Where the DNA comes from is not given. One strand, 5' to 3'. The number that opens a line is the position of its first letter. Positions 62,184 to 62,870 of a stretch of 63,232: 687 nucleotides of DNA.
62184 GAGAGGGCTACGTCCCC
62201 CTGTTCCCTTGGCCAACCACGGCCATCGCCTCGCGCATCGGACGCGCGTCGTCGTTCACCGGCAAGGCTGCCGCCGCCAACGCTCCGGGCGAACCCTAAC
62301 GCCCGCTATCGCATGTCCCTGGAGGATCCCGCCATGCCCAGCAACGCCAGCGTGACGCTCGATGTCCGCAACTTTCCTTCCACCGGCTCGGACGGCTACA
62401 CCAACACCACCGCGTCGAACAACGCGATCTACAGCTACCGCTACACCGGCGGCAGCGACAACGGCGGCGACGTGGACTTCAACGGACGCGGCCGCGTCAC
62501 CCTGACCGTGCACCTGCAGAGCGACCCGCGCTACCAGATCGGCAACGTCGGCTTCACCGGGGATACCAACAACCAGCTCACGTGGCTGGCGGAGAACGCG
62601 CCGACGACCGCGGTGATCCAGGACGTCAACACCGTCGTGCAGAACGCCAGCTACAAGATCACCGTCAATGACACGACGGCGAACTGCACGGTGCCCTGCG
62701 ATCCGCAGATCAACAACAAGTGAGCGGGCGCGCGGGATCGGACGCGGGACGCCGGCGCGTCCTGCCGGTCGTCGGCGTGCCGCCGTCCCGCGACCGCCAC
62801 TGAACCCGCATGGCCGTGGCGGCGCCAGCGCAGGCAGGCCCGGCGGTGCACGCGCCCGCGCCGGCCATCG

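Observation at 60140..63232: Candidate TIR/SLOG nucleotide-signalling (Thoeris-like) module with a membrane-anchored TIR-TPR protein and an interposed unknown small protein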

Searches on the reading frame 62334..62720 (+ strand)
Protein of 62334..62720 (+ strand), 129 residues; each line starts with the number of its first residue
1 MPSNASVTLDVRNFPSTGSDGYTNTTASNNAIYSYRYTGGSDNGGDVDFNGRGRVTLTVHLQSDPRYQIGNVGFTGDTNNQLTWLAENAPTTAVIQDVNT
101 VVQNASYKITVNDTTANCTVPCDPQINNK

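Call 6: search_protein_families(library=pfam, proteins=[window:62334-62720:+], max_evalue=1)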
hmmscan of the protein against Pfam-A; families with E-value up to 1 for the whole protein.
window:62334-62720:+ (129 aa): 0 families

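Call 7: search_protein_families(library=padloc, proteins=[window:62334-62720:+], max_evalue=1)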
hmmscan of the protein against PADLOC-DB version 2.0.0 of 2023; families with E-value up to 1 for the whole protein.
window:62334-62720:+ (129 aa): 0 families

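Call 8: search_protein_families(library=ncbifam, proteins=[window:62334-62720:+], max_evalue=1)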
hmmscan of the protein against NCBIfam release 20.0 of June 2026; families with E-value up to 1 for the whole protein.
window:62334-62720:+ (129 aa): 0 families

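Call 9: find_encoding_contigs(protein=window:62334-62720:+, flank=10000, max_places=8)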
Protein window:62334-62720:+ (129 aa): 1 contig read that carries it; 1 place shown.
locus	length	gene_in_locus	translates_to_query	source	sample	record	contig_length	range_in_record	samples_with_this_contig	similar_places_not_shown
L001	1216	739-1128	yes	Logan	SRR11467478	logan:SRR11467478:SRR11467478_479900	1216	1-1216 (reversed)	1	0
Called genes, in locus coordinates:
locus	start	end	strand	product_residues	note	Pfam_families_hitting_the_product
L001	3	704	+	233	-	?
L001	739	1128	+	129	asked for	-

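Call 60: find_homologous_proteins(query=A3, max_evalue=0.01)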
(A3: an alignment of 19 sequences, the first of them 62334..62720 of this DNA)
Query A3 (19 sequences) (129 aa, profile of the alignment): 76 proteins with E <= 0.01 among 1986 candidates.
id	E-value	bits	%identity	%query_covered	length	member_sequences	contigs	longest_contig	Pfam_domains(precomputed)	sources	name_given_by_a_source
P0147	6.5e-24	103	-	-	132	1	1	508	-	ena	-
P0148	7.9e-21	93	38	17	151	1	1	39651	-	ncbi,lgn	-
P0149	7.2e-20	90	71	5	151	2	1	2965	-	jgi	-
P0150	1.1e-19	90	-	-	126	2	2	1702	-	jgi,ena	-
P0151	2.1e-19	89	-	-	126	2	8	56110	-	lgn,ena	-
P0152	1.5e-18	86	27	17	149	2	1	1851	-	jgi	-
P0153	4.2e-18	84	71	5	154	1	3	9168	-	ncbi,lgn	ncbi:MAG: hypothetical protein ABIO58_07745 [Luteimonas sp.]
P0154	8.9e-18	83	39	18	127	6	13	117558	-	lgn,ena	-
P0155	3.3e-17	82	-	-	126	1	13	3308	-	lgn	-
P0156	6.4e-17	81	-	-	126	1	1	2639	-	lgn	-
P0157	4.7e-16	78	-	-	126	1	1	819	-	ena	-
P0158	1.5e-14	73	27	17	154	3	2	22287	-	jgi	-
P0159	4.3e-14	71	-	-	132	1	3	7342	-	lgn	-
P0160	8.2e-11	61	91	100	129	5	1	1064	-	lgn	-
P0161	8.8e-11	61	89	100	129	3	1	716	-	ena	-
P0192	2.0e-4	40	56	100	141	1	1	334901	-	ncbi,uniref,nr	ncbi:hypothetical protein [Lysobacter sp. CFH 32150]|uniref:hypothetical protein n=1 Tax=Lysobacter 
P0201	8.0e-4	38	59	100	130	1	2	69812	-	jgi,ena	-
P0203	9.4e-4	38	60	100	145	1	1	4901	PF08985.19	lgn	-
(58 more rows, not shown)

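Call 63: find_encoding_contigs(protein=P0192, flank=10000, max_places=3)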
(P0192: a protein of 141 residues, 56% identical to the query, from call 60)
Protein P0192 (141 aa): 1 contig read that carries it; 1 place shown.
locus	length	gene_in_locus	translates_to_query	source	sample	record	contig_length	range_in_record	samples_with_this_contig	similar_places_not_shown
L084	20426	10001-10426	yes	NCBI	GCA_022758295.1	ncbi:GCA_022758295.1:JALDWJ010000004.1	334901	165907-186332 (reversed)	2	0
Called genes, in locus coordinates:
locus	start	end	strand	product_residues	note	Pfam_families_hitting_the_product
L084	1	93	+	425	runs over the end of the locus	PF00108:Thiolase_N, PF02803:Thiolase_C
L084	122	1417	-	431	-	PF12832:MFS_1_like (faint), PF13347:MFS_2 (faint), PF00083:Sugar_tr, PF07690:MFS_1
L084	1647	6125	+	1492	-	PF00310:GATase_2, PF04898:Glu_syn_central, PF01645:Glu_synthase, PF01070:FMN_dh (weak), PF01493:GXGXG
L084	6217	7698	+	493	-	PF14691:Fer4_20, PF01946:Thi4 (weak), PF02826:2-Hacid_dh_C (faint), PF01494:FAD_binding_3 (weak), PF03486:HI0933_like (faint), PF07992:Pyr_redox_2, PF13450:NAD_binding_8 (weak), PF00070:Pyr_redox, +3 more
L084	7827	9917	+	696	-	PF08937:ThsB_TIR (weak), PF13676:TIR_2, PF13424:TPR_12 (faint), PF07719:TPR_2 (faint), PF13181:TPR_8 (faint)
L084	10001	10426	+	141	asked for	-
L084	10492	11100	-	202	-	PF01227:GTP_cyclohydroI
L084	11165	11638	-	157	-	-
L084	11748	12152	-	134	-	-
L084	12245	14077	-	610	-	PF21185:RecD_N (weak), PF00580:UvrD-helicase, PF13086:AAA_11 (weak), PF13245:AAA_19, PF13401:AAA_22 (weak), PF13604:AAA_30, PF05127:NAT10_TcmA_helicase (weak), PF13538:UvrD_C_2, +2 more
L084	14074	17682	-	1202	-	PF00580:UvrD-helicase, PF13245:AAA_19 (weak), PF13361:UvrD_C, PF13538:UvrD_C_2 (faint), PF12705:PDDEXK_1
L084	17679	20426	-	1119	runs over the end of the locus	PF04257:RecC_N, PF27451:RecC_4th, PF17946:RecC_C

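Call 69: predict_structure(alignment_id=A4)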
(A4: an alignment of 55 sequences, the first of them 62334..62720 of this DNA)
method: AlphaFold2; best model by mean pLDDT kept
length: 129 residues; sequences in the alignment: 55
mean_pLDDT: 82.9   pTM: 0.70
mean pLDDT of the five models: 82.9, 81.1, 78.8, 77.6, 74.4
residues with pLDDT >= 90: 28; 70-90: 86; 50-70: 14; < 50: 1
segments of 3 or more residues with pLDDT < 50: none
pLDDT, mean of each block of 10 residues (from residue 1): 78 86 90 87 71 83 88 85 81 86 83 91 68
secondary structure, 60 per line:
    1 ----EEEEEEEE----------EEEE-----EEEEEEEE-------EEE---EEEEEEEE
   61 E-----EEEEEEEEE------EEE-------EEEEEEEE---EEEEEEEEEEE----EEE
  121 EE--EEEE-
elements in order: E5-12 E23-26 E32-39 E47-49 E53-61 E67-75 E82-84 E92-99 E103-113 E118-122 E125-128

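Call 71: fold_search(model_id=the predicted structure, library=pdb)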
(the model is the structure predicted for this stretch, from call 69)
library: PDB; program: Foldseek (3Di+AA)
matches with E <= 10: 1510; with E <= 0.001: 15
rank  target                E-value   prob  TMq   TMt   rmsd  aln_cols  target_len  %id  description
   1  3nji_A                1.3e-06  1.00  0.69  0.74   3.7       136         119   14  S114A mutant of SO1698 protein, an aspartic peptidase from Shewanella oneidensis. (released 2010-09-22)
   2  3njm                  1.3e-06  1.00  0.63  0.66   4.6       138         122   13  P117A mutant of SO1698 protein, an aspartic peptidase from Shewanella oneidensis. (released 2010-07-21)
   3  3njk                  5.3e-06  1.00  0.61  0.64   4.8       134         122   14  D116A mutant of SO1698 protein, an aspartic peptidase from Shewanella oneidensis, at pH5.5 (released 2010-07-21)
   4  3njh_A                6.8e-06  1.00  0.62  0.65   4.5       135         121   13  D37A mutant of SO1698 protein, an aspartic peptidase from Shewanella oneidensis. (released 2010-07-14)
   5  3njh_C                2.1e-05  1.00  0.57  0.60   4.4       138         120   12  D37A mutant of SO1698 protein, an aspartic peptidase from Shewanella oneidensis. (released 2010-07-14)
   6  3njl                  2.6e-05  1.00  0.64  0.69   3.8       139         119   12  D116A mutant of SO1698 protein, an aspartic peptidase from Shewanella oneidensis, at pH7.5 (released 2010-07-21)
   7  3njh_D                3.7e-05  1.00  0.52  0.54   5.4       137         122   16  D37A mutant of SO1698 protein, an aspartic peptidase from Shewanella oneidensis. (released 2010-07-14)
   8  3njg_A                1.0e-04  1.00  0.61  0.69   3.7       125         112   11  K98A mutant of SO1698 protein, an aspartic peptidase from Shewanella oneidensis. (released 2010-07-14)
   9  4pib_J                1.4e-04  0.96  0.36  0.29  12.3       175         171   12  Crystal Structure of Uncharacterized Conserved Protein PixA from Burkholderia thailandensis (released 2014-07-02)
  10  3njj_A                1.5e-04  1.00  0.63  0.72   3.6       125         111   12  P115A mutant of SO1698 protein, an aspartic peptidase from Shewanella oneidensis (released 2010-07-21)
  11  3njn_A                2.1e-04  1.00  0.57  0.63   4.9       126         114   13  Q118A mutant of SO1698 protein, an aspartic peptidase from Shewanella oneidensis (released 2010-07-21)
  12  3n55_A                2.2e-04  1.00  0.62  0.71   3.7       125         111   12  SO1698 protein, an aspartic peptidase from Shewanella oneidensis. (released 2010-06-02)
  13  4pib_B                2.2e-04  0.97  0.36  0.28  12.1       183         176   10  Crystal Structure of Uncharacterized Conserved Protein PixA from Burkholderia thailandensis (released 2014-07-02)
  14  3njf_A                3.0e-04  1.00  0.62  0.70   3.8       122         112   11  Y26F mutant of SO1698 protein, an aspartic peptidase from Shewanella oneidensis (released 2010-07-07)
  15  6tct_A                7.3e-04  1.00  0.52  0.53   8.7       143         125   14  MakD from the mak operon of Vibrio cholerae (released 2020-11-18)
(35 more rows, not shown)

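Call 75: search_protein_families(library=pfam, alignment_id=A4, max_evalue=10)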
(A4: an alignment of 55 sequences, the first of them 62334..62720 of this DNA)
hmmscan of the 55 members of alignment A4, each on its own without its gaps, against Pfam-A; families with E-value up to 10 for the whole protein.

A. member 1, window:62334-62720:+ (129 aa): 0 families

B. families by the number of members that match (of 55 scanned): 24 families
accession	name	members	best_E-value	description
PF08985.17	DP-EP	9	1.6e-05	DP-EP family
PF07980.17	SusD_RagB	8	0.0058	SusD family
PF05480.16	PSMbeta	4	0.035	Phenol-soluble modulin beta protein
PF18968.5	DUF5707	3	0.055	Family of unknown function (DUF5707)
PF18669.6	Trp_ring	2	0.0092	Trimeric autotransporter adhesin Trp ring domain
PF17425.8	Arylsulfotran_N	2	0.028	Arylsulfotransferase Ig-like domain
PF02018.23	CBM_4_9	2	0.035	Carbohydrate binding domain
PF17963.7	Big_9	1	0.0099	Bacterial Ig domain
PF11545.14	HemeBinding_Shp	1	0.01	Cell surface heme-binding protein Shp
PF22579.2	Cbm74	1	0.013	Carbohydrate binding module-like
PF05688.17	BIg21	1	0.022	Bacterial Immunoglobulin-like 21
PF06030.18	WxLIP_PGBD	1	0.028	WxL Interacting Protein, peptidoglycan binding domain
PF16389.11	DUF4998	1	0.041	Domain of unknown function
PF04170.18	NlpE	1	0.078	NlpE N-terminal domain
PF12970.12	DUF3858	1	0.088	Domain of Unknown Function with PDB structure (DUF3858)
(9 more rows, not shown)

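Call 76: search_solved_structures(query=A4, max_evalue=10, show_alignments=3)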
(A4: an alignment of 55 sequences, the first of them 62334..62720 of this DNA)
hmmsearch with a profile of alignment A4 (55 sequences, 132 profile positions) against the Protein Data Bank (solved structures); distinct sequences matched with E-value up to 10: 8.
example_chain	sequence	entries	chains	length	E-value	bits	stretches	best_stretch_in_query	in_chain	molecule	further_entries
3nji_A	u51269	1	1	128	7.6e-05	26.6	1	31-131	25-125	Peptidase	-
3njh_A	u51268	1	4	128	0.0002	25.2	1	31-131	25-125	Peptidase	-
3njk_A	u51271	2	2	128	0.0023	21.8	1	31-131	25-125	Peptidase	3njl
3njm_A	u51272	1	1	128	0.0073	20.2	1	31-131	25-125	Peptidase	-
3n55_A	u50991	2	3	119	0.14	16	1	31-121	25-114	Peptidase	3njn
3njj_A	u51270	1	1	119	0.18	15.7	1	31-120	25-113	Peptidase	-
3njg_A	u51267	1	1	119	0.3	15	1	31-121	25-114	Peptidase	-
3njf_A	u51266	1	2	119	0.84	13.5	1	31-121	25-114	Peptidase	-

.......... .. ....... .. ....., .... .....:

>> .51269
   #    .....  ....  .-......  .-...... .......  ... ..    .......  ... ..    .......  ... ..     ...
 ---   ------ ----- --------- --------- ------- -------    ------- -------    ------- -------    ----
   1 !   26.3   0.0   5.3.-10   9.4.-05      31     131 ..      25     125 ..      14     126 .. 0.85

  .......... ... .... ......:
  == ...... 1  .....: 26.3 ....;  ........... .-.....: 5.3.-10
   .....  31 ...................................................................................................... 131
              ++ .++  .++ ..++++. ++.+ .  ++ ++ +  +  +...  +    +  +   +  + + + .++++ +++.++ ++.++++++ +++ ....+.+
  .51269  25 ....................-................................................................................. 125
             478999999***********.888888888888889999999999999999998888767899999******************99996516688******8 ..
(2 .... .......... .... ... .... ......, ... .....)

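Call 106: find_encoding_contigs(protein=P0154, flank=6000, max_places=3)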
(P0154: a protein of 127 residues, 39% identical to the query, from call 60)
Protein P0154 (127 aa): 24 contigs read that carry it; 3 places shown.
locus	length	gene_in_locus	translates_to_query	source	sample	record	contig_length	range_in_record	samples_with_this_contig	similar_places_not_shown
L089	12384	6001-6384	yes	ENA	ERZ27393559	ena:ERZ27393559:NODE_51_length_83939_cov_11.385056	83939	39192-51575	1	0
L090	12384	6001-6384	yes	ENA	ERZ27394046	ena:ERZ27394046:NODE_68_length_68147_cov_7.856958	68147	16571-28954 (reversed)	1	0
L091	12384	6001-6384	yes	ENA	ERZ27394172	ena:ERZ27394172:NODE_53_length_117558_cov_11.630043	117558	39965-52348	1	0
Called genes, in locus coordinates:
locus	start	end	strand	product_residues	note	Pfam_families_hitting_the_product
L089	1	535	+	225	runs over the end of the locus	PF00005:ABC_tran, PF13401:AAA_22 (faint), PF13304:AAA_21 (faint)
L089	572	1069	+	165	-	PF03168:LEA_2 (weak)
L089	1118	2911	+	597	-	PF02771:Acyl-CoA_dh_N, PF02770:Acyl-CoA_dh_M, PF00441:Acyl-CoA_dh_1, PF22924:ACOX_C_alpha1 (weak), PF08028:Acyl-CoA_dh_2 (faint), PF12806:Acyl-CoA_dh_C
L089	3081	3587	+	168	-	PF00583:Acetyltransf_1, PF13673:Acetyltransf_10, PF13508:Acetyltransf_7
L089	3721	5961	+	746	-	PF08937:ThsB_TIR, PF13676:TIR_2, PF13374:TPR_10 (faint), PF13424:TPR_12 (faint), PF00515:TPR_1 (faint), PF07719:TPR_2 (faint), PF13181:TPR_8 (faint)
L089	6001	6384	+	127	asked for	-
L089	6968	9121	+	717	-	PF08937:ThsB_TIR, PF13676:TIR_2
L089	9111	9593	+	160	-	-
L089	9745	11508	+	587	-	PF14015:DUF4231 (faint)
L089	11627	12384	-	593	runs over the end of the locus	PF13676:TIR_2, PF13431:TPR_17 (faint), PF14559:TPR_19 (faint), PF07719:TPR_2 (faint), PF13414:TPR_11 (faint)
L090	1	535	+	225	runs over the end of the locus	PF00005:ABC_tran, PF13401:AAA_22 (faint), PF13304:AAA_21 (faint)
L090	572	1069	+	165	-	PF03168:LEA_2 (weak)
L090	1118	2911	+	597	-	PF02771:Acyl-CoA_dh_N, PF02770:Acyl-CoA_dh_M, PF00441:Acyl-CoA_dh_1, PF22924:ACOX_C_alpha1 (weak), PF08028:Acyl-CoA_dh_2 (faint), PF12806:Acyl-CoA_dh_C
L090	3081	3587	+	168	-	PF00583:Acetyltransf_1, PF13673:Acetyltransf_10, PF13508:Acetyltransf_7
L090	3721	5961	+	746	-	PF08937:ThsB_TIR, PF13676:TIR_2, PF13374:TPR_10 (faint), PF13424:TPR_12 (faint), PF00515:TPR_1 (faint), PF07719:TPR_2 (faint), PF13181:TPR_8 (faint)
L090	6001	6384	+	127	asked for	-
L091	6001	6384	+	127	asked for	-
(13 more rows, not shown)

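Call 107: find_encoding_contigs(protein=P0201, flank=6000, max_places=3)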
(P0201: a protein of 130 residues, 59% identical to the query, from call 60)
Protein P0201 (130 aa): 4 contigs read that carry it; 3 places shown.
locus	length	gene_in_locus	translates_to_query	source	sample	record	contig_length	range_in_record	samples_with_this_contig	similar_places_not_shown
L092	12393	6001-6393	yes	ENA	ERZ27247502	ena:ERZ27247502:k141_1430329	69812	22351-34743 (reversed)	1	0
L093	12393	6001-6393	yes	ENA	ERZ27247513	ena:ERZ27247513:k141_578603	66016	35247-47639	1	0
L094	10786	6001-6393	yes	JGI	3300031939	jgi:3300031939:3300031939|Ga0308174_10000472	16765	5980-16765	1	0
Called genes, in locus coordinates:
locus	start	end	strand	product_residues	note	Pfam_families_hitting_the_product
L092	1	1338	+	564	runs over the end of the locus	PF02470:MlaD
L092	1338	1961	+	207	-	PF03886:ABC_trans_aux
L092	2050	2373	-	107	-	PF08734:GYD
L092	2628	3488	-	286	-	PF02146:SIR2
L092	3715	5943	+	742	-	PF08937:ThsB_TIR (weak), PF13676:TIR_2, PF13424:TPR_12 (faint)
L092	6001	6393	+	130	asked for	-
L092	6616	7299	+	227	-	PF01569:PAP2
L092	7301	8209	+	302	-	PF00781:DAGK_cat, PF19279:YegS_C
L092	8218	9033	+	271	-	PF00149:Metallophos, PF12850:Metallophos_2 (weak)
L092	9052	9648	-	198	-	-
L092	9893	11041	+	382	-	PF02687:FtsX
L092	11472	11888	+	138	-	-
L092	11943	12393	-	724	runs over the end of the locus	PF12867:DinB_2 (weak), PF03781:FGE-sulfatase, PF10017:Methyltransf_33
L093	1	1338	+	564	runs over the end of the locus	PF02470:MlaD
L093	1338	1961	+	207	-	PF03886:ABC_trans_aux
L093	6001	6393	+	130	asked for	-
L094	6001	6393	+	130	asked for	-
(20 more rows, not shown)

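Call 110: fold_search(model_id=the predicted structure, library=viral)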
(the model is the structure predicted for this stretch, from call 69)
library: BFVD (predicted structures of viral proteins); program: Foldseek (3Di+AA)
matches with E <= 10: 841; with E <= 0.001: 0
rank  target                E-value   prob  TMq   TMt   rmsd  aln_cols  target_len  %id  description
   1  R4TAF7                1.1e-03  1.00  0.37  0.35   5.2        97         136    8  Uncharacterized protein [Haloarcula californiae tailed virus 1]
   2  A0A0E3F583            1.1e-03  0.99  0.45  0.11   5.7       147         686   16  Peptidase S8/S53 domain-containing protein [Synechococcus phage ACG-2014e]
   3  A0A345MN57            1.2e-03  0.97  0.40  0.22   8.0       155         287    6  (no name in the UniProt tables at hand)
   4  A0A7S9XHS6            2.0e-03  0.92  0.37  0.38   7.9       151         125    7  (no name in the UniProt tables at hand)
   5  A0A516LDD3            3.1e-03  0.69  0.31  0.30  17.9       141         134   12  (no name in the UniProt tables at hand)
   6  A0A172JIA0            3.3e-03  0.96  0.35  0.26   6.3        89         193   16  Uncharacterized protein [Bacillus phage AR9]
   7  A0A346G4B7            3.5e-03  0.96  0.39  0.16   7.4       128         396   12  (no name in the UniProt tables at hand)
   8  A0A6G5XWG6            3.8e-03  1.00  0.42  0.10   3.9        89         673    9  (no name in the UniProt tables at hand)
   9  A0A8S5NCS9            3.8e-03  0.87  0.37  0.13  18.0       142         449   13  Head protein [Podoviridae sp. ctTZV6]
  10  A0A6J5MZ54            5.2e-03  0.99  0.43  0.57   3.6        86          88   10  Uncharacterized protein [uncultured Caudovirales phage]
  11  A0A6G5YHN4            6.3e-03  0.72  0.34  0.15   7.4       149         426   11  (no name in the UniProt tables at hand)
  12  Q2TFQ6                9.7e-03  1.00  0.48  0.25   3.4       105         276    5  Hemagglutinin [Cowpox virus]
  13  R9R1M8                1.1e-02  0.92  0.35  0.09   5.5        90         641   10  BppU N-terminal domain-containing protein [Lactococcus phage phi7]
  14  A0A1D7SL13            1.1e-02  0.82  0.39  0.16   6.4       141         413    9  Baseplate wedge tail fiber connector [Cyanophage S-RIM14]
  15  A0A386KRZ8            1.2e-02  0.80  0.37  0.41   6.7       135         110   10  Uncharacterized protein [Microbacterium phage ValentiniPuff]
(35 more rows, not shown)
